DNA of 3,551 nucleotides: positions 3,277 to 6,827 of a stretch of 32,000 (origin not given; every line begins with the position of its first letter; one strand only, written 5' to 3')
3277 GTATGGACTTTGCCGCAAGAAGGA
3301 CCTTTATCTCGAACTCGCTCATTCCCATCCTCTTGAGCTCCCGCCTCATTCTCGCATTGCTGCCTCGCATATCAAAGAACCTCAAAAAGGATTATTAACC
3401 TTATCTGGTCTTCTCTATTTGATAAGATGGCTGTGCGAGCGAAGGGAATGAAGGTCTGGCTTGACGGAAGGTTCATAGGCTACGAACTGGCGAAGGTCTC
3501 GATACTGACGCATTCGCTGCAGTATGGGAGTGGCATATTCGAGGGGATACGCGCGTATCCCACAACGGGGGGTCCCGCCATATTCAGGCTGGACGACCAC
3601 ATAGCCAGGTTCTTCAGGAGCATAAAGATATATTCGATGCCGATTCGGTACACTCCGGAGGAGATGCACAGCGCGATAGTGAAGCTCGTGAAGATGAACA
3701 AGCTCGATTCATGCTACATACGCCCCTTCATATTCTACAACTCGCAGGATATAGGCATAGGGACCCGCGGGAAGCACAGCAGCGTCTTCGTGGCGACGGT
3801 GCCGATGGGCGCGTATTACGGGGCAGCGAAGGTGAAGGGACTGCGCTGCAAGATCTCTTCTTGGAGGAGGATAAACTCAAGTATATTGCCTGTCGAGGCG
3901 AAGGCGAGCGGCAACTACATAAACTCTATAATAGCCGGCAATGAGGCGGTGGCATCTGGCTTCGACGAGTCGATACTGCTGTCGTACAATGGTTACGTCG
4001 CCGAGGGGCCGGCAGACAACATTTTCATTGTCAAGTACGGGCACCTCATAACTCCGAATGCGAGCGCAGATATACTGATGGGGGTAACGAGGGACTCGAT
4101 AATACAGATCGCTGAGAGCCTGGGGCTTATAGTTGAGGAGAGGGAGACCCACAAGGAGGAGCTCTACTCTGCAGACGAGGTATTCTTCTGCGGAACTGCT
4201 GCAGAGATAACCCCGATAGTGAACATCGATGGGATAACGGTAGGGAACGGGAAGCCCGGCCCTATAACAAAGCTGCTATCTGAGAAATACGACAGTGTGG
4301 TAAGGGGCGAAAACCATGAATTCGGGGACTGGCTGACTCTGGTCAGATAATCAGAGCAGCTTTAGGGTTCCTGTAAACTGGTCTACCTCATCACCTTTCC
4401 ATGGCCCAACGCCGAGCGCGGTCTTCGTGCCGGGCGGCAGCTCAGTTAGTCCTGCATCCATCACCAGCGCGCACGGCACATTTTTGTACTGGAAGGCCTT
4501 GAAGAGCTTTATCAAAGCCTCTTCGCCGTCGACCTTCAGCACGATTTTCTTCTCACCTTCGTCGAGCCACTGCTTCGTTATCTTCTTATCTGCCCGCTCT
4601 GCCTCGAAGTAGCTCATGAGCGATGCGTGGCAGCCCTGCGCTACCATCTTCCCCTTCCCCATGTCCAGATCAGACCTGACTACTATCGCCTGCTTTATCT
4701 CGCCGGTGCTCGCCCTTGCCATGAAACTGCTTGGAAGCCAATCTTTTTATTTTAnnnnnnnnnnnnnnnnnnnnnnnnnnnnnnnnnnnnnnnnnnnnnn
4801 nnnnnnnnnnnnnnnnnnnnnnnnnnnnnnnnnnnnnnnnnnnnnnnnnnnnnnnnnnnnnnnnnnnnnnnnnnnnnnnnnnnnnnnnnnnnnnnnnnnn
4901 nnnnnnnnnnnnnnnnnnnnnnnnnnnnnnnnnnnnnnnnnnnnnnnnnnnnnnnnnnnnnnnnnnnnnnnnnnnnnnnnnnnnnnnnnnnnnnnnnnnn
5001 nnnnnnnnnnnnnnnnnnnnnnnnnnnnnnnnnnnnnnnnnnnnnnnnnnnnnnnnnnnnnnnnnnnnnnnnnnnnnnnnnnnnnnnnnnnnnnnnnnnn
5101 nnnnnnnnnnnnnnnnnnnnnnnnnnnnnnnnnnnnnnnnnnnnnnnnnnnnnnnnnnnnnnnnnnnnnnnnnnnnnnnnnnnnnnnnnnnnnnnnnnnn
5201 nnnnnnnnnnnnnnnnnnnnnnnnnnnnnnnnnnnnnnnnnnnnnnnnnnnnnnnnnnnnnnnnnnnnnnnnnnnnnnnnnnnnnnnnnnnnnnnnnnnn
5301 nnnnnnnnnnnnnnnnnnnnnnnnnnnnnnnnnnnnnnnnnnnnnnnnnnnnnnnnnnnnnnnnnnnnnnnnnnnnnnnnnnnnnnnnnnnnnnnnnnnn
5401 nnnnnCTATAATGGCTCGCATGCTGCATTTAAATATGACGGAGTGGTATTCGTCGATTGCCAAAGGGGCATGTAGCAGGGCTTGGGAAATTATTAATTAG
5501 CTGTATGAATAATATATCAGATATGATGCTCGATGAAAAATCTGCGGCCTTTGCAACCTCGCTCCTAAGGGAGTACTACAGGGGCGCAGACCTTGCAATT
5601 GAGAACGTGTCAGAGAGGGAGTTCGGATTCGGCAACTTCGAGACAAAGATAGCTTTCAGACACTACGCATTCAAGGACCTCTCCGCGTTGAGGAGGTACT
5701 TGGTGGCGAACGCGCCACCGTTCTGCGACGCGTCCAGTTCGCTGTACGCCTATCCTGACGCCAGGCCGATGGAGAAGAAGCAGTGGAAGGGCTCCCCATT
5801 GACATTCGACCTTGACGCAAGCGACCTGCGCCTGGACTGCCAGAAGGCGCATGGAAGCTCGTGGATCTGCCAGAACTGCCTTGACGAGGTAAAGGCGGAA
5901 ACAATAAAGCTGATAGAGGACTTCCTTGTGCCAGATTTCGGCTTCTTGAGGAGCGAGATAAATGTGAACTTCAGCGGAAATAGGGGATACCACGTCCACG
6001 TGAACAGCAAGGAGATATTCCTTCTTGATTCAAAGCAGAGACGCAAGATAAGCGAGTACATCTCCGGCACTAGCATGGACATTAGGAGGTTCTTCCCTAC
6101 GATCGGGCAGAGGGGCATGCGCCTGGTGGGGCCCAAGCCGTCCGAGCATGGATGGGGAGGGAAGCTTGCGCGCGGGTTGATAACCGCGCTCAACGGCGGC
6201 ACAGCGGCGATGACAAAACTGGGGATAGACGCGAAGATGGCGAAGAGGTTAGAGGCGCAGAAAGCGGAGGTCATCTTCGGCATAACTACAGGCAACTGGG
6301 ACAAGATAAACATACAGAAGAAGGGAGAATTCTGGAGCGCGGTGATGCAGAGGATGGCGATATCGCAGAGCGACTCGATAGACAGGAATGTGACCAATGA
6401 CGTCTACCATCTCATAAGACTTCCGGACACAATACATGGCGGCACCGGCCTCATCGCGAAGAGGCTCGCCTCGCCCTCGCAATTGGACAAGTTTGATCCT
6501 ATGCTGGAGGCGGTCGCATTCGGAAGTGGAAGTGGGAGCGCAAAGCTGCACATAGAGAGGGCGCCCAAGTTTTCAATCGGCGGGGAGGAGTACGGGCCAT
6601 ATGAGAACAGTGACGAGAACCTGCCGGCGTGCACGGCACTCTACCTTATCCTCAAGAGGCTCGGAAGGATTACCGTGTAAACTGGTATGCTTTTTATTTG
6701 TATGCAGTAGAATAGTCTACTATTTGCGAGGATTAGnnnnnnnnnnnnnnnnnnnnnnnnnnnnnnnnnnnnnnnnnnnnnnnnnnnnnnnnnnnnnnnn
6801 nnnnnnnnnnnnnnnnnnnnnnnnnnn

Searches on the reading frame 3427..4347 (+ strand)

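Call 104: search_protein_families(library=pfam, proteins=[window:3427-4347:+], max_evalue=0.001)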
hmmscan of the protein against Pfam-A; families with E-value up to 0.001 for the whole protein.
window:3427-4347:+ (307 aa): 1 family
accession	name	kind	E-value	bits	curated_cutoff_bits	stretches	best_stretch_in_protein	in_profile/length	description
PF01063.24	Aminotran_4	-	6.7e-49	167.2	28.5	1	36-267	1-223/223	Amino-transferase class IV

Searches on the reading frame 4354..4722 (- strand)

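Call 104: search_protein_families(library=pfam, proteins=[window:4354-4722:-], max_evalue=0.001)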
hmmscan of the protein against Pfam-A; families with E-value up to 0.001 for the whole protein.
window:4354-4722:- (123 aa): 1 family
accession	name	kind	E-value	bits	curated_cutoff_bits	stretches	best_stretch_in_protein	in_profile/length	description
PF01981.21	PTH2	-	9.2e-40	135.9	23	1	9-123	1-115/115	Peptidyl-tRNA hydrolase PTH2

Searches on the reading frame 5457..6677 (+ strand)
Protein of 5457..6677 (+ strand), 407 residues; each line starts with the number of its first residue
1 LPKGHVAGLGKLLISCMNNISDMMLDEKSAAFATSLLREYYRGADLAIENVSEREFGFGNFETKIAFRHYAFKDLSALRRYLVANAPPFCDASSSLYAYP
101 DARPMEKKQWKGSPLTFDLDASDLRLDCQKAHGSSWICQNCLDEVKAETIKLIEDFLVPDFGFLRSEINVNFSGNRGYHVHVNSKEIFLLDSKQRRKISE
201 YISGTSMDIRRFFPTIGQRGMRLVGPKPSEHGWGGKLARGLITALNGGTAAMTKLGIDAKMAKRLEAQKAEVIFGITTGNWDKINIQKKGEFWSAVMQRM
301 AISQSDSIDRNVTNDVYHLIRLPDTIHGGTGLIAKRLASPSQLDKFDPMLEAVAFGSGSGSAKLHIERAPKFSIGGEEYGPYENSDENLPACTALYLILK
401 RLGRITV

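Call 104: search_protein_families(library=pfam, proteins=[window:5457-6677:+], max_evalue=0.001)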
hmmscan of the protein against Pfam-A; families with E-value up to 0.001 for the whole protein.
window:5457-6677:+ (407 aa): 1 family
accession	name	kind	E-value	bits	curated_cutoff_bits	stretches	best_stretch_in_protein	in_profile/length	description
PF01896.25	DNA_primase_S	-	2.1e-16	61.2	26.8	1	117-336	1-160/163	DNA primase small subunit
